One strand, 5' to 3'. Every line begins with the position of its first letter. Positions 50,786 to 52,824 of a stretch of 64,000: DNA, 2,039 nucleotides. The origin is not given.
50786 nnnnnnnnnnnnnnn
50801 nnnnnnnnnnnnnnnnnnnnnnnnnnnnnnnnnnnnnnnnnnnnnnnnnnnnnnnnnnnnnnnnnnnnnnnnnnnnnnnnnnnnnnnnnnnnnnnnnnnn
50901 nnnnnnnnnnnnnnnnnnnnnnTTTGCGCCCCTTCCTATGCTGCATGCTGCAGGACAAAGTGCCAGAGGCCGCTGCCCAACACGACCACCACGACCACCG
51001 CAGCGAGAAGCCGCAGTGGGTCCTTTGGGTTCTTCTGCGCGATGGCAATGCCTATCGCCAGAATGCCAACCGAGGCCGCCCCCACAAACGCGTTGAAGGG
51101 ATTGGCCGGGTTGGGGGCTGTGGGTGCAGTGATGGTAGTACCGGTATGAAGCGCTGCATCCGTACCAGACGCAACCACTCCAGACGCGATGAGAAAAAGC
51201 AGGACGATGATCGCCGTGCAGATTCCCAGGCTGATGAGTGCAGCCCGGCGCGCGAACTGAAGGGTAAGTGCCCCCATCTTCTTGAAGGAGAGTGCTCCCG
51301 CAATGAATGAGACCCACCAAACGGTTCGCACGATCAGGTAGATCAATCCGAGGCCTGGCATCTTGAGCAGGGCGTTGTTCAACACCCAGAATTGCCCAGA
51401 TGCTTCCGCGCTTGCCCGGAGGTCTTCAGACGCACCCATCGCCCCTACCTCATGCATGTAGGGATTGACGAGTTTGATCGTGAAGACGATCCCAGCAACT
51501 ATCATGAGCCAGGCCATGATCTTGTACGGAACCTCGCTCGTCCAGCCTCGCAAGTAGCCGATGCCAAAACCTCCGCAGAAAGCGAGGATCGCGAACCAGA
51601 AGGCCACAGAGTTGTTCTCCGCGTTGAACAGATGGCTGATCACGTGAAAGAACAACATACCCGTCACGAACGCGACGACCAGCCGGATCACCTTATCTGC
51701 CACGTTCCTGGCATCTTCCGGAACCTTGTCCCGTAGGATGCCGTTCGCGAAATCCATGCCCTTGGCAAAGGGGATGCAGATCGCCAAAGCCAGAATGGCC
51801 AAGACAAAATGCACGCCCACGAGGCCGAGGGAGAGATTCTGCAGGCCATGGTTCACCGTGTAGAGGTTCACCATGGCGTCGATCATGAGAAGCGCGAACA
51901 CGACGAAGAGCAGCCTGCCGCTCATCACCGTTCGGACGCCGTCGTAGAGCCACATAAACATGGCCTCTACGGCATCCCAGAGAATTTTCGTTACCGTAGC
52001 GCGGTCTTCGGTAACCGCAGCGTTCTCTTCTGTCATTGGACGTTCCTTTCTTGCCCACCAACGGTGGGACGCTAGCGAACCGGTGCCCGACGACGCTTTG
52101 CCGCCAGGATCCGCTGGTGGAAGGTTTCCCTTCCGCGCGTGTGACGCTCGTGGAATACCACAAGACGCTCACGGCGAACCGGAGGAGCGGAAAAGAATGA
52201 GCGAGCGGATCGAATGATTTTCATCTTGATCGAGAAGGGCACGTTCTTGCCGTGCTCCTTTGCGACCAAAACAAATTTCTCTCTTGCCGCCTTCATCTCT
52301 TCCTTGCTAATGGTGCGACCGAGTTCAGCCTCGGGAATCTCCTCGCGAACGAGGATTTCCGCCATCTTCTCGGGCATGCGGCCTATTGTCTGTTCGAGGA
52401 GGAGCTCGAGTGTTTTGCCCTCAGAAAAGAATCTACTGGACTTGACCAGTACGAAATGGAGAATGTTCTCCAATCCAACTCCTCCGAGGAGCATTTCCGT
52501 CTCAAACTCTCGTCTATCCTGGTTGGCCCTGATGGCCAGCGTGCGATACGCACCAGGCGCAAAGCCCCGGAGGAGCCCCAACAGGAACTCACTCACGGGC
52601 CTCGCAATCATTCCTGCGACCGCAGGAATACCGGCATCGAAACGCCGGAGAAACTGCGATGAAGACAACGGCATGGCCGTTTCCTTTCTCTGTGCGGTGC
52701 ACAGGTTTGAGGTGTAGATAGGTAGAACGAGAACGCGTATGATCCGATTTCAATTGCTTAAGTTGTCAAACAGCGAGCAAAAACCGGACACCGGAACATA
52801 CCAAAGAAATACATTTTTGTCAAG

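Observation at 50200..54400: Compositionally foreign (62-70% GC) block of four uncharacterised envelope genes: candidate novel system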

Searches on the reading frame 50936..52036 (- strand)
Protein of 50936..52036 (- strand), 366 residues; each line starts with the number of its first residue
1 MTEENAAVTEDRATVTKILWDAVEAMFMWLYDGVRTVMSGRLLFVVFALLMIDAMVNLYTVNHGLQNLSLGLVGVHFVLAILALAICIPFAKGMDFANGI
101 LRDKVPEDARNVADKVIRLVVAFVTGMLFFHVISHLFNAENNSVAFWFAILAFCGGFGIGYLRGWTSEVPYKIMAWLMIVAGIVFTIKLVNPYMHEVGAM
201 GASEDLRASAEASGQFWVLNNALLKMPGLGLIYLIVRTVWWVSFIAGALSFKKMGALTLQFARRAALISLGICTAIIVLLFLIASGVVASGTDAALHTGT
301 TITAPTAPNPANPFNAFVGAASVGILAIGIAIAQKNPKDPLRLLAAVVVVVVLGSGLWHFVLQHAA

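Call 5: search_protein_families(library=pfam, proteins=[window:50936-52036:-], max_evalue=0.1)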
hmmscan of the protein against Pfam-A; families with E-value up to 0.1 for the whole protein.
window:50936-52036:- (366 aa): 1 family
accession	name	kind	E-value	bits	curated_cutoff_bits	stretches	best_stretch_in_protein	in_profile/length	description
PF17259.7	DUF5325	-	0.0033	17.7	25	1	320-356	14-48/61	Family of unknown function (DUF5325)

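Call 6: search_protein_families(library=ncbifam, proteins=[window:50936-52036:-], max_evalue=0.1)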
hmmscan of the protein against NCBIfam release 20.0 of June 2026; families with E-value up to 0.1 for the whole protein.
window:50936-52036:- (366 aa): 0 families

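Call 7: search_protein_families(library=phrogs, proteins=[window:50936-52036:-], max_evalue=0.1)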
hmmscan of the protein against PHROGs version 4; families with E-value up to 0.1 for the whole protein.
window:50936-52036:- (366 aa): 0 families

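Call 8: search_protein_families(library=padloc, proteins=[window:50936-52036:-], max_evalue=0.1)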
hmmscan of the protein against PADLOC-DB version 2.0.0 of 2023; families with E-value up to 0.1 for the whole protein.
window:50936-52036:- (366 aa): 0 families

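Call 11: find_encoding_contigs(protein=window:50936-52036:-, flank=10000, max_places=6)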
Protein window:50936-52036:- (366 aa): 1 contig read that carries it; 1 place shown.
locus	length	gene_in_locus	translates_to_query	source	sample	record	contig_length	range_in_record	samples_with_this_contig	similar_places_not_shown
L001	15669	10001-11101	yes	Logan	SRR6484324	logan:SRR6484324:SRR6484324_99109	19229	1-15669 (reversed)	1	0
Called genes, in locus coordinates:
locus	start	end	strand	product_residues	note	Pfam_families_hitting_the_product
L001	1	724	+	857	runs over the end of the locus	PF00317:Ribonuc_red_lgN, PF02867:Ribonuc_red_lgC, PF12637:TSCPD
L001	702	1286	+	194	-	PF02572:CobA_CobO_BtuR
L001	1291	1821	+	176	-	PF20221:DUF6580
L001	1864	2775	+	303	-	-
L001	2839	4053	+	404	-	PF00089:Trypsin, PF10459:Peptidase_S46 (faint), PF13365:Trypsin_2, PF13180:PDZ_2, PF00595:PDZ (weak), PF17820:PDZ_6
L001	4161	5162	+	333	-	PF03462:PCRF, PF00472:RF-1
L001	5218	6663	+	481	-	PF13567:DUF4131, PF03772:Competence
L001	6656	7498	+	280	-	PF00753:Lactamase_B, PF12706:Lactamase_B_2 (weak)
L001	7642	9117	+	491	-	-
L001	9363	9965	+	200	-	-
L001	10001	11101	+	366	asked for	-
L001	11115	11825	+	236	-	-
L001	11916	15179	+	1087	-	PF08450:SGL (faint), PF24684:Vgb_lyase (faint), PF01436:NHL (weak), PF01731:Arylesterase (faint), PF25021:TEN_NHL, PF01436:NHL (weak), PF13517:FG-GAP_3 (weak), PF01839:FG-GAP (weak), +1 more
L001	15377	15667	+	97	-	?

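Call 12: find_homologous_proteins(query=window:50936-52036:-, max_evalue=0.001)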
Query window:50936-52036:- (366 aa): 2 proteins with E <= 0.001 among 8000 candidates.
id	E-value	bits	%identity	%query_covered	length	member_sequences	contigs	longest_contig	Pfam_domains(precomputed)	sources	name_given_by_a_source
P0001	6.4e-233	790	100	100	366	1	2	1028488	-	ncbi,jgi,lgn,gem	ncbi:MAG: hypothetical protein WCV86_00420 [Patescibacteria group bacterium]|jgi:hypothetical protei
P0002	7.9e-128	445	64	85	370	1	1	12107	-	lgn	-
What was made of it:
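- C has 1 relative among 5.8 billion proteins (call 12). The identical block is present on contigs from Logan, NCBI and JGI, the longest contig being 1.03 Mb (calls 11, 12).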

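Call 14: find_encoding_contigs(protein=P0002, flank=10000, max_places=6)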
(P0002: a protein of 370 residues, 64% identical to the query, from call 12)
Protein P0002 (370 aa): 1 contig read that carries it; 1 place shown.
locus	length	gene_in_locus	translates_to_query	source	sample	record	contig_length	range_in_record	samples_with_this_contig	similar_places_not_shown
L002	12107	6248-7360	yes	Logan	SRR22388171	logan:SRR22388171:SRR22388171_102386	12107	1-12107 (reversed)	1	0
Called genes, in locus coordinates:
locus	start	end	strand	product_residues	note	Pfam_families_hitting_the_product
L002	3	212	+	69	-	?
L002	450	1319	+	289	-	PF03462:PCRF, PF00472:RF-1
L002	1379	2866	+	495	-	PF13567:DUF4131, PF03772:Competence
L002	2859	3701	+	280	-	PF00753:Lactamase_B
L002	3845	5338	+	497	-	-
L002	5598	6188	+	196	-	-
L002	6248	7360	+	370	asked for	-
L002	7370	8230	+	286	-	-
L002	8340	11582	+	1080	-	PF25021:TEN_NHL (faint), PF01731:Arylesterase (faint), PF08450:SGL (faint), PF10282:Lactonase (faint), PF01833:TIG (faint), PF01436:NHL (weak), PF13517:FG-GAP_3 (weak), PF01839:FG-GAP (weak)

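Call 41: find_related_loci(query=A5, collection=genome_contigs, flank=10000)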
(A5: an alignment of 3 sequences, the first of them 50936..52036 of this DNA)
Query A5 (366 aa) in genome_contigs; peptide patterns used: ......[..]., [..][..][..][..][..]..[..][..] (x = any residue, [..] = any of these).
146 stretches matched a pattern, but none encodes a relative of the query by tblastn (E <= 1e-3).

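Call 42: find_related_loci(query=A5, collection=metagenome_contigs, flank=10000)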
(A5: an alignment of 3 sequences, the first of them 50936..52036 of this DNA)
Query A5 (366 aa) in metagenome_contigs; peptide patterns used: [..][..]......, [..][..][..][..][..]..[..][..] (x = any residue, [..] = any of these).
206 stretches matched a pattern, but none encodes a relative of the query by tblastn (E <= 1e-3).

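Call 59: search_solved_structures(query=A5, max_evalue=10)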
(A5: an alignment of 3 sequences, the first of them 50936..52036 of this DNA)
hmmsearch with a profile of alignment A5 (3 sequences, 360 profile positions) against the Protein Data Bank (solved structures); distinct sequences matched with E-value up to 10: 0.

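Call 79: find_related_loci(query=A5, collection=viral_contigs, flank=5000)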
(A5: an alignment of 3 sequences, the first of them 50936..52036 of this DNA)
Query A5 (366 aa) in viral_contigs; peptide patterns used: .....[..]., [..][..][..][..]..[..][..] (x = any residue, [..] = any of these).
119 stretches matched a pattern, but none encodes a relative of the query by tblastn (E <= 1e-3).

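Call 87: search_protein_families(library=pfam, proteins=[L002:3845-5338:+, L002:7370-8230:+, L002:5598-6188:+], max_evalue=1)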
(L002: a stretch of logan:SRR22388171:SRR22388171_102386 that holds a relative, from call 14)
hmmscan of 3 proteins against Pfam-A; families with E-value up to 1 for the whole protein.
L002:3845-5338:+ (497 aa): 1 family
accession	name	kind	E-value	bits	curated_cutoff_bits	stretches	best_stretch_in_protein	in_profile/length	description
PF12489.13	ARA70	-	0.12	12.9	23.6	0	464-490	43-69/131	Nuclear coactivator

L002:7370-8230:+ (286 aa): 0 families

L002:5598-6188:+ (196 aa): 2 families
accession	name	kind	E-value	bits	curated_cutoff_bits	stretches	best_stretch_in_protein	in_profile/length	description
PF02824.27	TGS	-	0.057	13.9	22.2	1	82-111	12-41/60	TGS domain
PF18659.6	CelTOS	-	0.065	14.1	27.2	1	3-32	68-97/122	Cell-traversal protein for ookinetes and sporozoites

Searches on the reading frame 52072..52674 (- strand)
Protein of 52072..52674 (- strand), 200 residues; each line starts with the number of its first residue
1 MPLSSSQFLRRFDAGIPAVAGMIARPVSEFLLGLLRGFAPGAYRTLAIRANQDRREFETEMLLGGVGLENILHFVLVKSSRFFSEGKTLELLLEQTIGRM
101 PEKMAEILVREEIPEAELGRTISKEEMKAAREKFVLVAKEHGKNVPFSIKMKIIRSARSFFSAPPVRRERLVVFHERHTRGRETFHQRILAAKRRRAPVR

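Call 5: search_protein_families(library=pfam, proteins=[window:52072-52674:-], max_evalue=0.1)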
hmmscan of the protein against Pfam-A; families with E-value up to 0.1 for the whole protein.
window:52072-52674:- (200 aa): 1 family
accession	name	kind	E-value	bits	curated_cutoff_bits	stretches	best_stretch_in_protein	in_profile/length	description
PF14487.12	DarT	-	0.03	14.5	22.5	1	70-146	125-192/201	ssDNA thymidine ADP-ribosyltransferase, DarT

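Call 6: search_protein_families(library=ncbifam, proteins=[window:52072-52674:-], max_evalue=0.1)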
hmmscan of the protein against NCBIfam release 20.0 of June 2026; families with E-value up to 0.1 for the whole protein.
window:52072-52674:- (200 aa): 0 families

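Call 7: search_protein_families(library=phrogs, proteins=[window:52072-52674:-], max_evalue=0.1)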
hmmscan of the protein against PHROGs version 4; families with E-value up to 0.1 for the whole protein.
window:52072-52674:- (200 aa): 0 families

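Call 8: search_protein_families(library=padloc, proteins=[window:52072-52674:-], max_evalue=0.1)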
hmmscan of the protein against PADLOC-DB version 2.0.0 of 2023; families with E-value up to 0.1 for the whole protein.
window:52072-52674:- (200 aa): 0 families

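Call 60: search_solved_structures(query=A2, max_evalue=10)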
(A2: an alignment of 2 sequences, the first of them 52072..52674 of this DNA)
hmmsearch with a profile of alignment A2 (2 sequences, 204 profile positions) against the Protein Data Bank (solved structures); distinct sequences matched with E-value up to 10: 7.
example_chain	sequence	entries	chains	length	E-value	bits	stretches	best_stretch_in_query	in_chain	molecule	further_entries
2xub_A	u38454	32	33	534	0.15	15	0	87-151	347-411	DNA-DIRECTED RNA POLYMERASE III SUBUNIT RPC3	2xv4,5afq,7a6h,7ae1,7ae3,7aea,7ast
2og0_A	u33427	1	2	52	0.23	14.3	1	137-181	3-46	Excisionase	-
1lx8_A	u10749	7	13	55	0.26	14.2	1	137-181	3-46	Excisionase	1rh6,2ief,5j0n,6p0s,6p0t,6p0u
6t92_AAA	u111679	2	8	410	0.43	13.5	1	23-81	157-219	Formate dehydrogenase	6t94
6t8y_AAA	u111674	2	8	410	0.48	13.3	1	23-81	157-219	Formate dehydrogenase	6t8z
1pm6_A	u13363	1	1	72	0.51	13.2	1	137-181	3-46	Excisionase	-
9fei_A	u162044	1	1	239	1.8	11.4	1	91-158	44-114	Defoliating protein: protein D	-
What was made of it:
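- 52072..52674 (-): Gene B, 200 aa. It is soluble and basic (13% Arg), with a conserved C-terminal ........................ motif. It matched no family (calls 5-8, 60).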

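Call 82: find_related_loci(query=A2, collection=viral_contigs, flank=5000)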
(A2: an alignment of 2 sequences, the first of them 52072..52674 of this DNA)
Query A2 (200 aa) in viral_contigs; peptide patterns used: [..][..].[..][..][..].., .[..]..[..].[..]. (x = any residue, [..] = any of these).
51 stretches matched a pattern, but none encodes a relative of the query by tblastn (E <= 1e-3).
